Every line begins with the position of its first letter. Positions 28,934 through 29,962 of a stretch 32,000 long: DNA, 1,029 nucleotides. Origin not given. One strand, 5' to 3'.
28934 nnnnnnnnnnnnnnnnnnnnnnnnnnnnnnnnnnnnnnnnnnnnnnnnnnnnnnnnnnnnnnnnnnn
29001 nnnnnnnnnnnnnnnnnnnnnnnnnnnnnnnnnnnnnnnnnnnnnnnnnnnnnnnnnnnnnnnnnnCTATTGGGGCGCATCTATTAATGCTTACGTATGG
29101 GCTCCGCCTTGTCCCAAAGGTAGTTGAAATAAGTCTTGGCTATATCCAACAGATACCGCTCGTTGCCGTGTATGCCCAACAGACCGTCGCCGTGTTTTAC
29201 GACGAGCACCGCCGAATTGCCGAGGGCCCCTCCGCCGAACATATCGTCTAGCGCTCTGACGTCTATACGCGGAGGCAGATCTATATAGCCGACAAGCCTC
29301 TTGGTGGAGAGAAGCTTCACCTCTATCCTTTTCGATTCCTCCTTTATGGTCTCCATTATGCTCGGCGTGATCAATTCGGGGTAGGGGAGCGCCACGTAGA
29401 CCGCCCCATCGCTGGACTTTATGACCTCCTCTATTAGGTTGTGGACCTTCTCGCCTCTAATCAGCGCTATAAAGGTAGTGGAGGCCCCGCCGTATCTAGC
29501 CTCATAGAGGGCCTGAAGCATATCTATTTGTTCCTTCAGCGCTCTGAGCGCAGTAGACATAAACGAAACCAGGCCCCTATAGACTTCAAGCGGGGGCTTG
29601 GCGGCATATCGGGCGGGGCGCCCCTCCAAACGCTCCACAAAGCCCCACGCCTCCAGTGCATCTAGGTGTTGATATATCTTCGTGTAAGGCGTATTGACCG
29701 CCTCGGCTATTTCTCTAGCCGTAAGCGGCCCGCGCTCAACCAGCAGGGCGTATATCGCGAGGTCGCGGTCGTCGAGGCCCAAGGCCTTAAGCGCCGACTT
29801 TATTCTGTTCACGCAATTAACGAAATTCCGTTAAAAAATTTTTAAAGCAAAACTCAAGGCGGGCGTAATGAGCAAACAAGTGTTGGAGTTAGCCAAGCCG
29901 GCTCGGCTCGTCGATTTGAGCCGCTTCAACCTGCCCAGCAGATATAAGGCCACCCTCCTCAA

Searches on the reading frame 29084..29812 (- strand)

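Call 68: search_protein_families(library=pfam, proteins=[window:29084-29812:-], max_evalue=0.0001)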
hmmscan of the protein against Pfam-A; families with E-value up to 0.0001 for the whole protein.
window:29084-29812:- (242 aa): 7 families
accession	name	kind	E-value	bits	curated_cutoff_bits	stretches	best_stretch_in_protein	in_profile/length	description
PF01978.25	TrmB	-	8.7e-20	70.8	25.6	1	8-74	1-67/68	Sugar-specific transcriptional regulator TrmB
PF13412.12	HTH_24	-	1.8e-06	27.8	21.9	1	13-59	1-47/48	Winged helix-turn-helix DNA-binding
PF12840.13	HTH_20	-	2.3e-06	27.9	27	1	18-60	7-49/51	Helix-turn-helix domain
PF21476.4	PF0610-like_N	-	2.4e-05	24.9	33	1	20-53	6-38/50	PF0610-like, N-terminal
PF09339.16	HTH_IclR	-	2.4e-05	24.4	22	1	26-61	15-50/52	IclR helix-turn-helix domain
PF01022.26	HTH_5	-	3.6e-05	24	22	1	24-60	10-46/47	Bacterial regulatory protein, arsR family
PF25212.1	HVO_A0114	-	8e-05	22.8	27.6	0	13-64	20-71/84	HVO_A0114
